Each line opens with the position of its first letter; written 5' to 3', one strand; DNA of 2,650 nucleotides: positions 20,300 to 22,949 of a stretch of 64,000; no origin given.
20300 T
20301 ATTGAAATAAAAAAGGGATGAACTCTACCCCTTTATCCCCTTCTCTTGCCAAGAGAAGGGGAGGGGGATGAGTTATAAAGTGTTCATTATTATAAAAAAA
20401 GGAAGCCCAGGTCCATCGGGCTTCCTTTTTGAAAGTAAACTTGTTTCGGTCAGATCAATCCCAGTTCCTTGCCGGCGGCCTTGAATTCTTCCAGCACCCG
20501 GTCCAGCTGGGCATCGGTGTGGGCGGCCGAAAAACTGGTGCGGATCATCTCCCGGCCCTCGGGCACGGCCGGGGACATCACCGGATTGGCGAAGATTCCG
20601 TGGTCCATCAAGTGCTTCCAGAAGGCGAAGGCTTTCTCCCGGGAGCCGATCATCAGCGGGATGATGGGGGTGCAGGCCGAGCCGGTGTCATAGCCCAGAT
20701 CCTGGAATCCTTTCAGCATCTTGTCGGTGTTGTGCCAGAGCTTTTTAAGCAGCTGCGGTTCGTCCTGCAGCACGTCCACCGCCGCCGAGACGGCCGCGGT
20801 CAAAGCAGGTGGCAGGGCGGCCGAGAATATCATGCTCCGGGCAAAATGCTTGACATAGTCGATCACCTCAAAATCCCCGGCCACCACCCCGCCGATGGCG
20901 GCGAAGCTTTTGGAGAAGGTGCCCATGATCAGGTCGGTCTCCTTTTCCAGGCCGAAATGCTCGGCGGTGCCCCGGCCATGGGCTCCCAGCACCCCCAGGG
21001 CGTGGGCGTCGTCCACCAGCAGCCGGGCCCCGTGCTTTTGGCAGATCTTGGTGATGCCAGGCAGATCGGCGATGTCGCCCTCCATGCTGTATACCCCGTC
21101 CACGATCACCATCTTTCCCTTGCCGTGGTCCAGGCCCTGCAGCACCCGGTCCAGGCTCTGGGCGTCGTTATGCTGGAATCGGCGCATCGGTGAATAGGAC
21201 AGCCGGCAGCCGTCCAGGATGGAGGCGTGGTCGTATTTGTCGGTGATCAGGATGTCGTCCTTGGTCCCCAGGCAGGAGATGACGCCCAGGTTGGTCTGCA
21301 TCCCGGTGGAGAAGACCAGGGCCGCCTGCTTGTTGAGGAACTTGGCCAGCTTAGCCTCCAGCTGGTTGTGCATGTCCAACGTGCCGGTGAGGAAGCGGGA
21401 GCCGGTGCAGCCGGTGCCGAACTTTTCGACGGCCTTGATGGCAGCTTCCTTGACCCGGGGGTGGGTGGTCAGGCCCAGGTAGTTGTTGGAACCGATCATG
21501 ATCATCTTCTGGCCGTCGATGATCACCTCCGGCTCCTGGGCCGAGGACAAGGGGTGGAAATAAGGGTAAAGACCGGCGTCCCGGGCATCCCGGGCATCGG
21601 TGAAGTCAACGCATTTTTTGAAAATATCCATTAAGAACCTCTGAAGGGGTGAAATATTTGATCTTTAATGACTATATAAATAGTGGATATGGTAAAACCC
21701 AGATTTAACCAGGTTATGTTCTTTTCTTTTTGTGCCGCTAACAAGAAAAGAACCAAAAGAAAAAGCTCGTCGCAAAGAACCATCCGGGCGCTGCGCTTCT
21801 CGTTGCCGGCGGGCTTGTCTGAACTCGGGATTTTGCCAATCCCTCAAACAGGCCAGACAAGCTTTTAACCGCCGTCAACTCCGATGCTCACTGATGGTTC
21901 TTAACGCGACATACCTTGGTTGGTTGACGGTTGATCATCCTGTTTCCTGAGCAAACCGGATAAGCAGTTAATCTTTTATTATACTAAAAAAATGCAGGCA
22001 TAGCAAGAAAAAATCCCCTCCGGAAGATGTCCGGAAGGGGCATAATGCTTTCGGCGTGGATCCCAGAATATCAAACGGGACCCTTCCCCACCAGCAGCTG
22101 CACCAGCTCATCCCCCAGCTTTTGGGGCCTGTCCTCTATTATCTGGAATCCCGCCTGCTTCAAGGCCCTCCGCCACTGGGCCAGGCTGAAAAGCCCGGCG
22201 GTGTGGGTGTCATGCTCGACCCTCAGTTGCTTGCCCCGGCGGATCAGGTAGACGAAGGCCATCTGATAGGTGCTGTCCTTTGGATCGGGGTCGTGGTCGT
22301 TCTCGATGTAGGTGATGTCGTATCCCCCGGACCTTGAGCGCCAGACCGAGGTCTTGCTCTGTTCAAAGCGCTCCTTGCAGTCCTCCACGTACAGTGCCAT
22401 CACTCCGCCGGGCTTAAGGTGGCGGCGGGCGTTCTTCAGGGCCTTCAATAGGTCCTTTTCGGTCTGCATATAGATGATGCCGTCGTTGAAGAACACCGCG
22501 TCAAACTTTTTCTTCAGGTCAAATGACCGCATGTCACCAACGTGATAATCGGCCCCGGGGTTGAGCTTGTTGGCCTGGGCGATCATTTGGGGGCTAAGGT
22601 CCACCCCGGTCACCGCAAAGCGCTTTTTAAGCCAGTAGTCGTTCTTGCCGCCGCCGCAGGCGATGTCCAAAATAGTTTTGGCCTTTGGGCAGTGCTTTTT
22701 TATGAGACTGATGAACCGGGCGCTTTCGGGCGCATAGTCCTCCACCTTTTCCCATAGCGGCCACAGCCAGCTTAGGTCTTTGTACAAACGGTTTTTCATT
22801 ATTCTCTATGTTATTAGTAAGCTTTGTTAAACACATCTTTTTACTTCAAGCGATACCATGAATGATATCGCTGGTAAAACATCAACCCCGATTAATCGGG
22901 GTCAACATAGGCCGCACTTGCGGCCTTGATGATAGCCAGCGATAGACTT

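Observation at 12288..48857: Six copies of a ~280-380-nt dispersed repeat with terminal inverted repeats and compensatory stem mutations: MITE-like element or structured ncRNA family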

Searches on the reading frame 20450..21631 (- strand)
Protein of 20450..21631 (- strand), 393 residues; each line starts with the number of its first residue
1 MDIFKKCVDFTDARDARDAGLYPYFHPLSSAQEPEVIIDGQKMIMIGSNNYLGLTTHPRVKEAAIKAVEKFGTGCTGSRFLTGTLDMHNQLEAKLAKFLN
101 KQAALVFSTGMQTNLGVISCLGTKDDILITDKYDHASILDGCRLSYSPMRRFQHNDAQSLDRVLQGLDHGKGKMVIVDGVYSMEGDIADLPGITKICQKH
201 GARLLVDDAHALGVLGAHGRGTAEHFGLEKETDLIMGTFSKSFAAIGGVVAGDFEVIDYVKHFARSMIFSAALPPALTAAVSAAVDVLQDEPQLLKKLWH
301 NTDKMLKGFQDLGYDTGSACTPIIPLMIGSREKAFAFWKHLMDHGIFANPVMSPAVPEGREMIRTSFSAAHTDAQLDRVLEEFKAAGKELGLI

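Call 35: search_protein_families(library=pfam, proteins=[window:20450-21631:-])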
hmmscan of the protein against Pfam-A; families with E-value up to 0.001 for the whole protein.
window:20450-21631:- (393 aa): 5 families
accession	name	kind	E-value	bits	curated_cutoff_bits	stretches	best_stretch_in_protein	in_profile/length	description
PF00155.27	Aminotran_1_2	-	5.2e-61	207.3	19.7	1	42-382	2-360/361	Aminotransferase class I and II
PF00266.25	Aminotran_5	-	3e-06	26.9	21.5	1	86-212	43-180/371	Aminotransferase class-V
PF01053.26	Cys_Met_Meta_PP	-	3.9e-06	26.1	27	1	87-214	53-180/381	Cys/Met metabolism PLP-dependent enzyme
PF01212.27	Beta_elim_lyase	-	1.4e-05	25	27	1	89-265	35-224/288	Beta-eliminating lyase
PF01041.23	DegT_DnrJ_EryC1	-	8.3e-05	22.4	19.8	0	183-214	121-152/360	DegT/DnrJ/EryC1/StrS aminotransferase family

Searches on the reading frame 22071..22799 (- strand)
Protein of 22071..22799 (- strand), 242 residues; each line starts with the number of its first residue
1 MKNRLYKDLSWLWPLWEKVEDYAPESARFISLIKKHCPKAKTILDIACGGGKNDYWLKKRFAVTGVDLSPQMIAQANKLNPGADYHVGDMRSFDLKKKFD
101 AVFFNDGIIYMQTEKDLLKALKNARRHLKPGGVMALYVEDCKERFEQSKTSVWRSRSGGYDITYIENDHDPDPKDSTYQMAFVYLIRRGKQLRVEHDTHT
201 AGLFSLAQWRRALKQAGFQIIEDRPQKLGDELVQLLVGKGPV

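Call 35: search_protein_families(library=pfam, proteins=[window:22071-22799:-])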
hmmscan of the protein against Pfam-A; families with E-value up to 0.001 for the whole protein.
window:22071-22799:- (242 aa): 10 families
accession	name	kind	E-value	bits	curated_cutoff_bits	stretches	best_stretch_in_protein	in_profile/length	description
PF13649.12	Methyltransf_25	-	1.4e-19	71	27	1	43-132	1-97/97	Methyltransferase domain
PF08241.18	Methyltransf_11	-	1e-17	65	21.2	1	44-135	1-94/95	Methyltransferase domain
PF13489.12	Methyltransf_23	-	7.7e-14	52.2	27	1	27-222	10-163/164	Methyltransferase domain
PF08242.18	Methyltransf_12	-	2.6e-12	47.7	30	1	44-133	1-97/98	Methyltransferase domain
PF13847.12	Methyltransf_31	-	1.2e-11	44.9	27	1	39-150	3-127/145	Methyltransferase domain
PF01209.24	Ubie_methyltran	-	1.3e-05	25.1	20.1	1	39-135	47-150/233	ubiE/COQ5 methyltransferase family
PF01739.24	CheR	-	0.00016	21.6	27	0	92-136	130-173/195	CheR methyltransferase, SAM binding domain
PF05401.17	NodS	-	0.00023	21.5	24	1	38-133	42-141/201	Nodulation protein S (NodS)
PF05175.20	MTS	-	0.00035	20.7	23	1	29-136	23-138/170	Methyltransferase small domain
PF03848.20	TehB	-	0.00045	20.1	20.4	1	41-133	32-129/193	Tellurite resistance protein TehB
